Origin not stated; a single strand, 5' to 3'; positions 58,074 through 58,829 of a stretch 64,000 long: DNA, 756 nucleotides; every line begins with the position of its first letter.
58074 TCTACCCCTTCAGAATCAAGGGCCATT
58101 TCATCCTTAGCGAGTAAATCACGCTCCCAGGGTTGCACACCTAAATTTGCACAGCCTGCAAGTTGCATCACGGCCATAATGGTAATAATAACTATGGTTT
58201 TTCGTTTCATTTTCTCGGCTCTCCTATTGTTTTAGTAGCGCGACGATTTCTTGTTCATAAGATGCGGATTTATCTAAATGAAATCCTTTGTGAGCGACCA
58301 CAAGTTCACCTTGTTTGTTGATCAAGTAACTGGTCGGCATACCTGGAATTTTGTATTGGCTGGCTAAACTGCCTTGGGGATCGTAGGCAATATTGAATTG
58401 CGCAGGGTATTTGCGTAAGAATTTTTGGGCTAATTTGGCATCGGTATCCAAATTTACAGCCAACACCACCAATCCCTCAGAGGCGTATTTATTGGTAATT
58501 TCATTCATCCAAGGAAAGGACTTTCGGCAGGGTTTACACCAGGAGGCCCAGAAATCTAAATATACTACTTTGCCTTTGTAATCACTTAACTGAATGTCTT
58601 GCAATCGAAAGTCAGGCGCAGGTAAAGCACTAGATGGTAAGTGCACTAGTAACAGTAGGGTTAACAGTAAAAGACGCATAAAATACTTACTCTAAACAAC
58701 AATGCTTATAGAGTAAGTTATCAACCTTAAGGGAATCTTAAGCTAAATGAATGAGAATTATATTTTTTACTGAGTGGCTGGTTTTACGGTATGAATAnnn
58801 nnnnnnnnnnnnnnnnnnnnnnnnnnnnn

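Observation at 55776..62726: Nine-gene envelope system joining an Ftr-like metal module and a flavinylation/thiol-redox module under one two-component regulator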

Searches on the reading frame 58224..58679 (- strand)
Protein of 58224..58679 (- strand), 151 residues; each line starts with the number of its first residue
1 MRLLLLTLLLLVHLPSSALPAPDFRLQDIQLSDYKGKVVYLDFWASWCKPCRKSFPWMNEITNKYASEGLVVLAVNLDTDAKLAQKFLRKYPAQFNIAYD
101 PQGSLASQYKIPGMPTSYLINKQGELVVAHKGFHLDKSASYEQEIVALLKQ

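Call 3: search_protein_families(library=pfam, proteins=[window:58224-58679:-], max_evalue=0.01)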
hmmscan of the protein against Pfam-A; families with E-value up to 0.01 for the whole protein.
window:58224-58679:- (151 aa): 7 families
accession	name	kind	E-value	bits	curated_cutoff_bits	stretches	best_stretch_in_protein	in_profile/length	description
PF00578.27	AhpC-TSA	-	8.6e-23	81.1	26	1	20-127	4-122/124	AhpC/TSA family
PF08534.16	Redoxin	-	5.4e-22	78.6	26.6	1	21-141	6-144/148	Redoxin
PF13905.12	Thioredoxin_8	-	1.2e-16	61.3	27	1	36-125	1-93/94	Thioredoxin-like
PF00085.26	Thioredoxin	-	2.2e-12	47.3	23.5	1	36-91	18-73/103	Thioredoxin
PF13098.12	Thioredoxin_2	-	5e-05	24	27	1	35-133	4-94/104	Thioredoxin-like domain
PF00255.25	GSHPx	-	6.2e-05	23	27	1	25-75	10-59/108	Glutathione peroxidase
PF20029.6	DUF6436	-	0.0067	16.6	27.3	1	34-127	18-88/133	Domain of unknown function (DUF6436)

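Call 4: search_protein_families(library=ncbifam, proteins=[window:58224-58679:-], max_evalue=0.01)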
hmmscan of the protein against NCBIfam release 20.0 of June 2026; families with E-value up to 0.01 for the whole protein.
window:58224-58679:- (151 aa): 19 families
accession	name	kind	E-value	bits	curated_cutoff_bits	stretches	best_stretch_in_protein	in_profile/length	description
NF002854.0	PRK03147.1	subfamily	1.5e-31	109.6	170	1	22-135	43-161/176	thiol-disulfide oxidoreductase ResA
NF041202.1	StoA_CxxC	exception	2.3e-18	66.6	210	1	34-130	50-148/163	endospore biogenesis thiol-disulfide oxidoreductase StoA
NF047696.1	ThlDiSintTplARhiz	equivalog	3.7e-18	66.1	230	1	26-128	87-195/219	thiol:disulfide interchange protein TlpA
TIGR00385.1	dsbE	subfamily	1.8e-17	63.5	123.15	1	34-146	61-168/173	DsbE family thiol:disulfide interchange protein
TIGR01068.1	thioredoxin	equivalog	4.5e-14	52.4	96.8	1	36-87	14-64/101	thioredoxin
NF041054.1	WAxxUGC_long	equivalog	5.8e-14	52.1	300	1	19-137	87-205/354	ResA-like WAxxUGC motif-containing protein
NF006898.0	PRK09381.1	equivalog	1.8e-10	41.2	138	1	38-87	23-71/109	thioredoxin TrxA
NF011941.0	PRK15412.1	equivalog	3.7e-10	39.6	359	1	35-148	67-175/185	thiol:disulfide interchange protein DsbE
NF008229.0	PRK10996.1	equivalog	2.8e-09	36.8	125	1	37-87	53-102/141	thioredoxin TrxC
NF010625.0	PRK14018.1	equivalog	3.3e-08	32.5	522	1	35-133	55-159/521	bifunctional peptide-methionine (S)-S-oxide reductase MsrA/peptide-methionine (R)-S-oxide reductase MsrB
TIGR01126.1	pdi_dom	equivalog_domain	9.1e-08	32.3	107.2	1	35-92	13-73/105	protein disulfide-isomerase domain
NF047697.1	ThioredTrxAClost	equivalog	4.2e-06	26.9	140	1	35-84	17-64/105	thioredoxin TrxA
NF045694.1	seleno_TsoB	exception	1.2e-05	23.6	805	1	29-91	467-532/572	rhodanese/DsbD fusion-like selenoprotein TsoB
TIGR01130.1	ER_PDI_fam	subfamily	5.4e-05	22.9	344.25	1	36-75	363-402/476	protein disulfide-isomerase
NF006960.0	PRK09437.1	equivalog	0.00014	21.8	140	1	22-113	16-107/156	thioredoxin-dependent thiol peroxidase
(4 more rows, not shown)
